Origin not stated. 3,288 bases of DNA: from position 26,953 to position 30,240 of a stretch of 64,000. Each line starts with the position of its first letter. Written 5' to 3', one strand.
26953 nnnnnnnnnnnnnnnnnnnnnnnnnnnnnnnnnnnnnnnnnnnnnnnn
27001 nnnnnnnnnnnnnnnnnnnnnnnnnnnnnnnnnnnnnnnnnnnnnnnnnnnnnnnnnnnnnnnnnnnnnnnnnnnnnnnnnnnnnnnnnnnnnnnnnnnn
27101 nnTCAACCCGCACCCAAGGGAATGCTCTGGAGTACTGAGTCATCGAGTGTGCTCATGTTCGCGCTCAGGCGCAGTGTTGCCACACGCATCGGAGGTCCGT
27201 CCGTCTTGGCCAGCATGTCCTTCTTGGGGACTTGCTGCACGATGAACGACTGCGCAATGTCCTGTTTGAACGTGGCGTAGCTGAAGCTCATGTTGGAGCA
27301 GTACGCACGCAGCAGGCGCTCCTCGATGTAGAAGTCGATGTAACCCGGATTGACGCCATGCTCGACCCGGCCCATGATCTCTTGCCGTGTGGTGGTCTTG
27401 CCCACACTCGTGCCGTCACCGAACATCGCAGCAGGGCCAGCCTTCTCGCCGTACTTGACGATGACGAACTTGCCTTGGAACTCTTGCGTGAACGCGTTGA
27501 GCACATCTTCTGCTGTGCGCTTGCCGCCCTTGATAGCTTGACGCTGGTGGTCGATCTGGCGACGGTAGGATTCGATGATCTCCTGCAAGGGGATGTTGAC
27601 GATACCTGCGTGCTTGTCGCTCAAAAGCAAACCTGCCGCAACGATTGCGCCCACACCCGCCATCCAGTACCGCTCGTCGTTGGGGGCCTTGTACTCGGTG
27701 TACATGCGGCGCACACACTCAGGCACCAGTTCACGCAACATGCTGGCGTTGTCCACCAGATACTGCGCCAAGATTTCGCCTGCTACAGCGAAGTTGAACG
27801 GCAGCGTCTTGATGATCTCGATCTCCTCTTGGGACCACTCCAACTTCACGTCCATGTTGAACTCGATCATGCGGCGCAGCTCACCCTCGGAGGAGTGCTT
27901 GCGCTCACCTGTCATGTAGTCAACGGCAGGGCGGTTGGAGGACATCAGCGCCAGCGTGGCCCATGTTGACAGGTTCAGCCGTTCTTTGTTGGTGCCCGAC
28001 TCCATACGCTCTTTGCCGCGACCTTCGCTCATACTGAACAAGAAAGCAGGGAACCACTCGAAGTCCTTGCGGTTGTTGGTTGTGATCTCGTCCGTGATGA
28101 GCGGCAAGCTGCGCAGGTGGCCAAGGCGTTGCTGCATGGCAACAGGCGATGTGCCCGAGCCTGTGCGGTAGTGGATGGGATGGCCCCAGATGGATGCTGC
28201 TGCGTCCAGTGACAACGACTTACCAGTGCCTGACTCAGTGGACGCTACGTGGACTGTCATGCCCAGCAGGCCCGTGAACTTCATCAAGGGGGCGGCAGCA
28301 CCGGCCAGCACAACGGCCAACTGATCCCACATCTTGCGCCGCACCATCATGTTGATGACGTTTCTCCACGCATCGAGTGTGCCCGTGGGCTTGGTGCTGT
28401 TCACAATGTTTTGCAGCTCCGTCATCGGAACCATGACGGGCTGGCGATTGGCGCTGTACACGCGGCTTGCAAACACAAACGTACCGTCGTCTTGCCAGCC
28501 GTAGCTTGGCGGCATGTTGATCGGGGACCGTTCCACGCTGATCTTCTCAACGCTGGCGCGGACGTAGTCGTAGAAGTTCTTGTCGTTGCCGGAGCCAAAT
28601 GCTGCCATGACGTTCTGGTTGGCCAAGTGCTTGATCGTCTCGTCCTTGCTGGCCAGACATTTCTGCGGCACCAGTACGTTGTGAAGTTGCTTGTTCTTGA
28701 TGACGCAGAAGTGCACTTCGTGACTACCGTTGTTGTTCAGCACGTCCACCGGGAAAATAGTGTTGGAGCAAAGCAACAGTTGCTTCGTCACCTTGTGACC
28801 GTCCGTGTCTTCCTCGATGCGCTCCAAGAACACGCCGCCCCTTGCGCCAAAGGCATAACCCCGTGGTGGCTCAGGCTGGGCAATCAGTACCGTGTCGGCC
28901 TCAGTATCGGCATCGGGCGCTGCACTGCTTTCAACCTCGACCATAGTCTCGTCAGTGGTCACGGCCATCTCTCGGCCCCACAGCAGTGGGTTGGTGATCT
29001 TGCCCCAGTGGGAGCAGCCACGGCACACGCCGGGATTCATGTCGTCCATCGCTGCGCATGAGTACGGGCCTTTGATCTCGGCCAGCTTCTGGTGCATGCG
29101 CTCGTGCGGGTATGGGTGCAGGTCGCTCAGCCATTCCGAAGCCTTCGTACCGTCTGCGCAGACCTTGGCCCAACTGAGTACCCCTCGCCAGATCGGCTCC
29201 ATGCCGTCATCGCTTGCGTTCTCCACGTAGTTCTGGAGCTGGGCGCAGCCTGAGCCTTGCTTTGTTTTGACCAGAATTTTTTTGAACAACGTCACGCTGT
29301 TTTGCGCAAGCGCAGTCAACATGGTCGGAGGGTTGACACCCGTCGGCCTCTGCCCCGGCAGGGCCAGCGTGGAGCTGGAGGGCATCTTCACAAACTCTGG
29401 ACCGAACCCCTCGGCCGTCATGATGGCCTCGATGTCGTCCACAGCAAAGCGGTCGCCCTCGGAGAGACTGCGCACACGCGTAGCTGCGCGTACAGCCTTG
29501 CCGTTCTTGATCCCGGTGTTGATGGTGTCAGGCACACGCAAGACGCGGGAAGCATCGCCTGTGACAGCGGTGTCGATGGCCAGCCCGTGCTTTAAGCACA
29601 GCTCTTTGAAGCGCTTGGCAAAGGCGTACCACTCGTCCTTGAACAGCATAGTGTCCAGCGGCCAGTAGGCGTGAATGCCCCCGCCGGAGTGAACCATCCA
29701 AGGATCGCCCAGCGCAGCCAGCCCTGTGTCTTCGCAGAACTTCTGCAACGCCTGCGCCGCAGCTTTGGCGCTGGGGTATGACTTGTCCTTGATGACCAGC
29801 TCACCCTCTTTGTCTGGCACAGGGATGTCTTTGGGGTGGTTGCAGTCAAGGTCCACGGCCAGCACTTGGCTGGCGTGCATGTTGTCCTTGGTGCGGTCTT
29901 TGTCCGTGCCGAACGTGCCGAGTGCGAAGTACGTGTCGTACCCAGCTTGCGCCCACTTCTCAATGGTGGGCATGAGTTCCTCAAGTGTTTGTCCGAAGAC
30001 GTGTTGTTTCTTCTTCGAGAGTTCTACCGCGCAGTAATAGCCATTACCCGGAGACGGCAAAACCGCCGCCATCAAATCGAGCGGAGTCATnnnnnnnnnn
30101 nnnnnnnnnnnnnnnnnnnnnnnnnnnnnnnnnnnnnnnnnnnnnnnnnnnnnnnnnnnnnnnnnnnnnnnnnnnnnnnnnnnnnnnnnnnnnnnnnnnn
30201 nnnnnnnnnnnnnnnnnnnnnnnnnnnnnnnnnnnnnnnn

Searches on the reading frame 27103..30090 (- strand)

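Call 56: search_protein_families(library=pfam, proteins=[window:27103-30090:-], max_evalue=0.001)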
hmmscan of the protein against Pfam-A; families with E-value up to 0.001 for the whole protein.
window:27103-30090:- (995 aa): 1 family
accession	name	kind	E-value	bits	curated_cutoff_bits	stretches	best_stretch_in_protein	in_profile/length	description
PF06048.17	DUF927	-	2.6e-28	99.9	22.6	1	419-696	7-273/284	Domain of unknown function (DUF927)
